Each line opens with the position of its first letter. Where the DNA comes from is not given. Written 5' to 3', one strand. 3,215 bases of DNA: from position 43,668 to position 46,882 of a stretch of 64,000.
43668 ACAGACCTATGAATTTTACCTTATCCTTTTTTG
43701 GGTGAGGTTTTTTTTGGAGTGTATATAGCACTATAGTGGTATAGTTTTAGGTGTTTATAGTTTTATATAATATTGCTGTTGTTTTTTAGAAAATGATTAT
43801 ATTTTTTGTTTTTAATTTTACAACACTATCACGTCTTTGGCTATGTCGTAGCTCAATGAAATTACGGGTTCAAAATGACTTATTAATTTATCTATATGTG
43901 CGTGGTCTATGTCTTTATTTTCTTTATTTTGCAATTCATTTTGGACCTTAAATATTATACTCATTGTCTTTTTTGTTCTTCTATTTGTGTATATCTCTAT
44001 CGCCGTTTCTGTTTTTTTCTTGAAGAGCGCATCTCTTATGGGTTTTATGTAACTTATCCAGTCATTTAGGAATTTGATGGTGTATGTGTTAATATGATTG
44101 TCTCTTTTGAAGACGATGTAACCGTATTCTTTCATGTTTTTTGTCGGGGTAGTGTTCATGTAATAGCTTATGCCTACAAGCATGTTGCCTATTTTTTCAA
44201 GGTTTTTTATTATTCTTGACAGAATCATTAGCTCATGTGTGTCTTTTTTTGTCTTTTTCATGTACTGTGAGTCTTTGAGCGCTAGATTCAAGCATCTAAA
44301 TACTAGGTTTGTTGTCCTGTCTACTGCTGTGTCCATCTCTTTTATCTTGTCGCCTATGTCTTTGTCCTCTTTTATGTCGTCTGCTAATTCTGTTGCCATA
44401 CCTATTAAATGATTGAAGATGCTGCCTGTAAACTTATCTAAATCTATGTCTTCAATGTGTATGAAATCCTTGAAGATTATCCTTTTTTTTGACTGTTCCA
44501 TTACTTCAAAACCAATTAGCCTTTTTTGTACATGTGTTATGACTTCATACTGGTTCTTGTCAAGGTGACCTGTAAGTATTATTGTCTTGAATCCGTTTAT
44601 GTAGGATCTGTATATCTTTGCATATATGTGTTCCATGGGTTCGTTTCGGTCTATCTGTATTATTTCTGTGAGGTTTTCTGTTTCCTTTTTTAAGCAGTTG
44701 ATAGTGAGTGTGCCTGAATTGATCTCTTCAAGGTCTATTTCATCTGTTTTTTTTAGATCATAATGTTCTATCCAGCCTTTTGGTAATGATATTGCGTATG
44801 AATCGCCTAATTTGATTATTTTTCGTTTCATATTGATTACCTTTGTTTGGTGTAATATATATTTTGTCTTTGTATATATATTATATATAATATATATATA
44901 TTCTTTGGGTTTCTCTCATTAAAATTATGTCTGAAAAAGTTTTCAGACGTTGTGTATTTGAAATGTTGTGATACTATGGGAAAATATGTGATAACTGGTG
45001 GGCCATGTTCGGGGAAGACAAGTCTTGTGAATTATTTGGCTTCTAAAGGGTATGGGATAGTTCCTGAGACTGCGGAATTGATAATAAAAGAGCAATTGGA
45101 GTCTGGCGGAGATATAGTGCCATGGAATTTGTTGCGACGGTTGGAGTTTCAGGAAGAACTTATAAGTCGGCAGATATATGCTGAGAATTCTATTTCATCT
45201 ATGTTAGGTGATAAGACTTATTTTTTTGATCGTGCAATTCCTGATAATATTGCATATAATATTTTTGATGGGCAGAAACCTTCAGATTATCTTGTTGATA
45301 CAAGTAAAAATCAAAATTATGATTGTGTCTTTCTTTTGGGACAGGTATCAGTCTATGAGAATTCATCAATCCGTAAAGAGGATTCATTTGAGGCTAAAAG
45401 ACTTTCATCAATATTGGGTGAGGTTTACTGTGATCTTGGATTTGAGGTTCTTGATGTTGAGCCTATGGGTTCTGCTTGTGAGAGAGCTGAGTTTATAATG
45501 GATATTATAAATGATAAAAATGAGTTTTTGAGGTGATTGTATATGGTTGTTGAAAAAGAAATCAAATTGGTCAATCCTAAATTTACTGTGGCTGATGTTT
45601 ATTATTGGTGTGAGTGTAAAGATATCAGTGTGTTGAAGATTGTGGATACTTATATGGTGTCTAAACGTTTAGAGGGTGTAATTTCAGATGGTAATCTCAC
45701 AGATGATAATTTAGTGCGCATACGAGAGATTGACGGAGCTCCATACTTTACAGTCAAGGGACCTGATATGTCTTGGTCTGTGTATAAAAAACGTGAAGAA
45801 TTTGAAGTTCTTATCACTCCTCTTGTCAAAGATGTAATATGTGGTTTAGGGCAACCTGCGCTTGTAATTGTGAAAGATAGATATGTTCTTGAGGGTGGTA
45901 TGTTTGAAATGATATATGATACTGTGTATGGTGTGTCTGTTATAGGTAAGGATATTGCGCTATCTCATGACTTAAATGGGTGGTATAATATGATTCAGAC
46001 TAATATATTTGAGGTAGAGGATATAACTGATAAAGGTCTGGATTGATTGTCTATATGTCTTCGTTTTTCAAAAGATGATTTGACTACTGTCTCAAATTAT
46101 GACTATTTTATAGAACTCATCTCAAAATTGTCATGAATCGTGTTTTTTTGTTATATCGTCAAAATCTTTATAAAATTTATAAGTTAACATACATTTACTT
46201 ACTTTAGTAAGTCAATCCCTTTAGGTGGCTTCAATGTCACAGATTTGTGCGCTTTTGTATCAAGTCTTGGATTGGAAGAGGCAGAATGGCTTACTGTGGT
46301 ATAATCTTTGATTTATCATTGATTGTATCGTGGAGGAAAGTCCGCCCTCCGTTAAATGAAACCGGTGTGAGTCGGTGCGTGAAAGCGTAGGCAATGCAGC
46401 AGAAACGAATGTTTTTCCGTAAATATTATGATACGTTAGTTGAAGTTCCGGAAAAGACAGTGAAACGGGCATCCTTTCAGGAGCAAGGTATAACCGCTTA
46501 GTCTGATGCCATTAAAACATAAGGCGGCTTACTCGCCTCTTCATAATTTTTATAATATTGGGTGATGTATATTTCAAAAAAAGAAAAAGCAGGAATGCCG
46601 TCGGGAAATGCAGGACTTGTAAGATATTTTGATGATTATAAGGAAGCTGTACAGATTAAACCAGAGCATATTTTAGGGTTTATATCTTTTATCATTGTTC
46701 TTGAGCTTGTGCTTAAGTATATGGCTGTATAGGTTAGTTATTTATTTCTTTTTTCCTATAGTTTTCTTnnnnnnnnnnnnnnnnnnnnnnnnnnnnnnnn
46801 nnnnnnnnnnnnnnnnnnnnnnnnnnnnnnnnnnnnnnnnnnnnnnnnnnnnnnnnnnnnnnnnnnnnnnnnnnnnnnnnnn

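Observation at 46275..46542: Unannotated RNase P RNA, ~268 nt, with covarying P4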

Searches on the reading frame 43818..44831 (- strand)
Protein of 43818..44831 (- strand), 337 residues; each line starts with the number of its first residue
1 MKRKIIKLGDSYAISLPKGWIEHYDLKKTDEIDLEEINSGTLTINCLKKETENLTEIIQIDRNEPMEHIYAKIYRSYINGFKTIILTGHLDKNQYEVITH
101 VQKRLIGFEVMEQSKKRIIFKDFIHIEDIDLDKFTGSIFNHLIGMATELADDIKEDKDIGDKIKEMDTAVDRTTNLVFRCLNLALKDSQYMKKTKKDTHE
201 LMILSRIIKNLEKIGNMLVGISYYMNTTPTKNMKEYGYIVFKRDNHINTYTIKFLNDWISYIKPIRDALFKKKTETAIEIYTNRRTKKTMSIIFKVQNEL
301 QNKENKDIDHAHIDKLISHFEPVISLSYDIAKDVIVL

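Call 6: search_protein_families(library=pfam, proteins=[window:43818-44831:-], max_evalue=0.01)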
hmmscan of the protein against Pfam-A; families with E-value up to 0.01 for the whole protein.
window:43818-44831:- (337 aa): 2 families
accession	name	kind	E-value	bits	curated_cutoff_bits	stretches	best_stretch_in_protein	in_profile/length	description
PF04014.23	MazE_antitoxin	-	6.5e-07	29.6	24.7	1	6-44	2-40/48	Antidote-toxin recognition MazE, bacterial antitoxin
PF01895.24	PhoU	-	0.00085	20.1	23.5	1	154-222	21-86/89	PhoU domain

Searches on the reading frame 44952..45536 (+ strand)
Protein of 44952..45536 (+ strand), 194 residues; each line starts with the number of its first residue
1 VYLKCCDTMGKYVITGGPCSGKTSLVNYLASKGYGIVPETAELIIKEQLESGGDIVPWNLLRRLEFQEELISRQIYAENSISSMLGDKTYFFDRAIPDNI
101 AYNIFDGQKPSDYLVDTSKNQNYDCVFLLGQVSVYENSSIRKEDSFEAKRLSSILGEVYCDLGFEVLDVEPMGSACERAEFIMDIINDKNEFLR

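Call 6: search_protein_families(library=pfam, proteins=[window:44952-45536:+], max_evalue=0.01)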
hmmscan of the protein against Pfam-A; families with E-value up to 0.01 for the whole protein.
window:44952-45536:+ (194 aa): 2 families
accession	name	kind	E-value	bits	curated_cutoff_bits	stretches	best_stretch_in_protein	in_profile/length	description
PF13521.12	AAA_28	-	2.5e-31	109.5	27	1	11-171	1-158/164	AAA domain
PF13238.12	AAA_18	-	0.009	16.9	29.4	0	13-51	2-39/128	AAA domain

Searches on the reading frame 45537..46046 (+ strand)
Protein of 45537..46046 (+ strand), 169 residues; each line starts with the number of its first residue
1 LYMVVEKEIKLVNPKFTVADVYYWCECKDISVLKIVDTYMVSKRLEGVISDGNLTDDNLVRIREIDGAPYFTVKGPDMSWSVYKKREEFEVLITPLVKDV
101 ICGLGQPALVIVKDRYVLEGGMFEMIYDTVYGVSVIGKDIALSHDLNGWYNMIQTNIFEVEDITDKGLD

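Call 6: search_protein_families(library=pfam, proteins=[window:45537-46046:+], max_evalue=0.01)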
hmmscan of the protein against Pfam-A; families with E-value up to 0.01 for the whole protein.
window:45537-46046:+ (169 aa): 0 families

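Call 80: search_protein_families(library=pfam, proteins=[window:45537-46046:+], max_evalue=10)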
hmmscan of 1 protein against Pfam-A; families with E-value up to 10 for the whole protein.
window:45537-46046:+ (169 aa): 0 families

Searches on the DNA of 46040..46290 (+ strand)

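Call 51: search_rna_families(source=window, start=46040, end=46290, threshold=evalue, max_evalue=10, show_alignments=3)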
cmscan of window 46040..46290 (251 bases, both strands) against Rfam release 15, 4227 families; matches with E-value up to 10: 4.
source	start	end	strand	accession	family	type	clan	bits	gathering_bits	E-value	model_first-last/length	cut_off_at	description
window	46067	46137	+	RF01587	snoR10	Gene; snRNA; snoRNA; CD-box;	-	20.7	65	1.7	1-71/71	no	small nucleolar RNA snoR10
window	46164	46234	-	RF03149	RAGATH-12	Gene; sRNA;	-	17.7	75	0.23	1-78/78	no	RAGATH-12 RNA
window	46094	46146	+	RF01615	ceN111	Gene; snRNA; snoRNA; CD-box;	-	15.9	43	3.3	1-70/70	no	Nematode snoRNA ceN111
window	46065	46098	+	RF00089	SNORD31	Gene; snRNA; snoRNA; CD-box;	CL00053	11.6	40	8.6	1-69/69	no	Small nucleolar RNA SNORD31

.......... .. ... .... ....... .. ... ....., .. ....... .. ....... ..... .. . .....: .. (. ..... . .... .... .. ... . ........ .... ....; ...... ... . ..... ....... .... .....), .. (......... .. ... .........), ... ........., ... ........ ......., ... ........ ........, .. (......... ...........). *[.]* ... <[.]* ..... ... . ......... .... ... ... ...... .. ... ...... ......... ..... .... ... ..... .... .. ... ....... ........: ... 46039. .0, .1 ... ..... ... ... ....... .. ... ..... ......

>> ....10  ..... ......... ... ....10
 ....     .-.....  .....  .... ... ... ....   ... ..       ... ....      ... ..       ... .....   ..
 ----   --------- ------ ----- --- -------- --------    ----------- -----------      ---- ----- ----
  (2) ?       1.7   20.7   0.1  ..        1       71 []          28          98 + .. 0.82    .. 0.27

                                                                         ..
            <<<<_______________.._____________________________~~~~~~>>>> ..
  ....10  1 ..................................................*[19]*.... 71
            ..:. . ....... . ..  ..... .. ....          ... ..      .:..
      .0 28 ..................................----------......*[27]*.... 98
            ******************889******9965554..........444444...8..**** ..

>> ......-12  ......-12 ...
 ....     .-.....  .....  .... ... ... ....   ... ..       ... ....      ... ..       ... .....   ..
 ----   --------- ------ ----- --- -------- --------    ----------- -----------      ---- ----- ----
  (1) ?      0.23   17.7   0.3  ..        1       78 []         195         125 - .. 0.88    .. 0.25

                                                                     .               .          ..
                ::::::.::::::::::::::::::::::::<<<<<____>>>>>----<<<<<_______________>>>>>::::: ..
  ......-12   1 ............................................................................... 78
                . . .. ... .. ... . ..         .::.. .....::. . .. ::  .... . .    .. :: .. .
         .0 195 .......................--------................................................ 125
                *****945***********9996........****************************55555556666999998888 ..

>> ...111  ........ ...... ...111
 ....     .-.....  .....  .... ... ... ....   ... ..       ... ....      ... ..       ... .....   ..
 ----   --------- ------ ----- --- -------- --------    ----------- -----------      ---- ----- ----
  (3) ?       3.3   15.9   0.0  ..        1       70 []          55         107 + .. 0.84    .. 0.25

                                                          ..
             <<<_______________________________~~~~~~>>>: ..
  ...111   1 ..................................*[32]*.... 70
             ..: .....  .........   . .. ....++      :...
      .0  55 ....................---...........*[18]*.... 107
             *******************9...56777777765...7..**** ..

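Call 63: build_rna_model(alignment_id=A8, structure=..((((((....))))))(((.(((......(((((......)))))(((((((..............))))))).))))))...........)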
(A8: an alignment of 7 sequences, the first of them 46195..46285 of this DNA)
Model R1 built from alignment A8 (7 sequences, 93 columns); structure: as given.
model positions 91; base pairs 24; branch points 2; effective number of sequences 1.46; information 0.626 bits per position. Calibrated on 0.2 Mb of random sequence (short: E-values are rough).
structure used (alignment columns):
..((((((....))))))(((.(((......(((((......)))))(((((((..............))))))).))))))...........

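Call 65: search_with_rna_model(model_id=R1, sources=[window, L004, L006, L020, L025, L026, L027, L028, L029, L030, L031, L032, L033, L034, L155, L156, L037, L038, L040, L054, L086, L087, L088, L089, L052, L056, L073, L035, L115, L096, L127], max_evalue=10, make_alignment=true, show_alignments=2)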
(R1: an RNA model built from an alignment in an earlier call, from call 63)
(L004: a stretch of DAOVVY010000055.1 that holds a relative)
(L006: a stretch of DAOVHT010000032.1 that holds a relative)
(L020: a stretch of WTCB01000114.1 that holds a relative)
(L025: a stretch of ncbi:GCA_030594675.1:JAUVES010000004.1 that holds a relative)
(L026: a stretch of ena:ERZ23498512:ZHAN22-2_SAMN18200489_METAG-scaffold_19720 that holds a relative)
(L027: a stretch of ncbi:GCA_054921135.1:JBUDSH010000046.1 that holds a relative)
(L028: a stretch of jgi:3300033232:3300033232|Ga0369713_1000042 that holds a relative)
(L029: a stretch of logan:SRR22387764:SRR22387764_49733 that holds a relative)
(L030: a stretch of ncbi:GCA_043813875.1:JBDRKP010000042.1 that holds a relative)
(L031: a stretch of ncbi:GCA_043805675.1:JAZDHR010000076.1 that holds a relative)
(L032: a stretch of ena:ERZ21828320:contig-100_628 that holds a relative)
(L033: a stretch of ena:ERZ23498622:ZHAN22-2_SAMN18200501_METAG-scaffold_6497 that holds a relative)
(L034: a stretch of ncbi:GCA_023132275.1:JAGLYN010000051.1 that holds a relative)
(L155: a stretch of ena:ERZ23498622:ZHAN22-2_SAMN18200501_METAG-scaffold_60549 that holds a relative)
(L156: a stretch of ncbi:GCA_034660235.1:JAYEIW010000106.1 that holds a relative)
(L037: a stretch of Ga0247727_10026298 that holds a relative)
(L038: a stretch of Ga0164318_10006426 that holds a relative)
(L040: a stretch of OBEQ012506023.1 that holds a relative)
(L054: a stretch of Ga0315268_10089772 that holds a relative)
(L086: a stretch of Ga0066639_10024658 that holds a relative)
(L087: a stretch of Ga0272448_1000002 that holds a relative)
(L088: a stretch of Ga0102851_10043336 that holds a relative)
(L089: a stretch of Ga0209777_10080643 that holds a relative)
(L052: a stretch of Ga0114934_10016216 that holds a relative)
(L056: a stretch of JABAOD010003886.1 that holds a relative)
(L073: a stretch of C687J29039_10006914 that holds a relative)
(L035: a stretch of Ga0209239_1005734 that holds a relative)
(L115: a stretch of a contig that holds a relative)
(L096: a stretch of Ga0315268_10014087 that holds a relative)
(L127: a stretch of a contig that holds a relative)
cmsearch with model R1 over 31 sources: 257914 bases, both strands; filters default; matches with E-value up to 10: 11.
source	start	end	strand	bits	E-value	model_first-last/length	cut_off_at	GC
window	46195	46285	+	110.3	1.8e-22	1-91/91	no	0.4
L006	1773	1863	+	107.6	7.2e-22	1-91/91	no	0.46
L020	3584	3675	+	105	2.9e-21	1-91/91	no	0.45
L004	2912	3002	+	98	1.1e-19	1-91/91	no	0.43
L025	2456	2545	+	96.2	2.9e-19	1-91/91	no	0.49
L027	2450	2535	+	86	6.1e-17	1-91/91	no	0.5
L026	2448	2536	+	82.4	4.1e-16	1-91/91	no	0.49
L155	68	152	+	35.6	1.7e-05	1-91/91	no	0.46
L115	2538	2633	-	13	2.4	1-91/91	no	0.5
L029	3380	3421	-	11.5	5.3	1-91/91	no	0.33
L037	526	577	-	11.1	6.7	23-76/91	no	0.38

Alignment A9: 11 matches aligned to the model, 120 columns, each read 5' to 3' on its own strand. Consensus structure (alignment columns), stored with it:
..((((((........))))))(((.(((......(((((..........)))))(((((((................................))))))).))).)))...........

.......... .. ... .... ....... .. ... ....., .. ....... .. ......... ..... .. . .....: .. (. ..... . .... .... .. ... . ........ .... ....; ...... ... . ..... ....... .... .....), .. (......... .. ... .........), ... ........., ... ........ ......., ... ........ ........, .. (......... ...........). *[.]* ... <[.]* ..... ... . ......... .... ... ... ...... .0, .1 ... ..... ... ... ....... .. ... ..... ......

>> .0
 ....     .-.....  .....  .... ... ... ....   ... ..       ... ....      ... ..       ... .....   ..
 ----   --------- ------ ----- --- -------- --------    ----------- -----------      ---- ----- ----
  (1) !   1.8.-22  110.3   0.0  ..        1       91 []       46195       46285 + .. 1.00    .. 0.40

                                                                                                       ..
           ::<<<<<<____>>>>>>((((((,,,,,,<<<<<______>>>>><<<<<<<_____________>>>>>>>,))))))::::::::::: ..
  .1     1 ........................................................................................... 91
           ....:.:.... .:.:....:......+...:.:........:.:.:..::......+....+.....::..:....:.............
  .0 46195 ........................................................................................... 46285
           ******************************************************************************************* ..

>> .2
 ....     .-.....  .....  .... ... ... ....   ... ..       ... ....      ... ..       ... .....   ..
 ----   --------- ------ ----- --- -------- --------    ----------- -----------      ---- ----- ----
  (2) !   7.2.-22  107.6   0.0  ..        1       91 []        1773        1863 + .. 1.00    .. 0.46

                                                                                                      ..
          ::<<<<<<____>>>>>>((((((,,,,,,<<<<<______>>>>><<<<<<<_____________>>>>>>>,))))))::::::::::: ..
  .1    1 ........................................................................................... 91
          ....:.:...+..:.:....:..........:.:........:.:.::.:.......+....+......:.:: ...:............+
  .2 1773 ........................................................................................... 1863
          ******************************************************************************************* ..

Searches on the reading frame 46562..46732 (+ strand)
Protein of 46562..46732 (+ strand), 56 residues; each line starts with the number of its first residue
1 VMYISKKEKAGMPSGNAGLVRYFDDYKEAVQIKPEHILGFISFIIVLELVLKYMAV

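Call 6: search_protein_families(library=pfam, proteins=[window:46562-46732:+], max_evalue=0.01)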
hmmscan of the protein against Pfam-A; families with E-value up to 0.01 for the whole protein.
window:46562-46732:+ (56 aa): 1 family
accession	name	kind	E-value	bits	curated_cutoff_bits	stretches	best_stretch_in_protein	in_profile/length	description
PF03911.21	Sec61_beta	-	5.8e-08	33.1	27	1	16-53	2-39/41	Sec61beta family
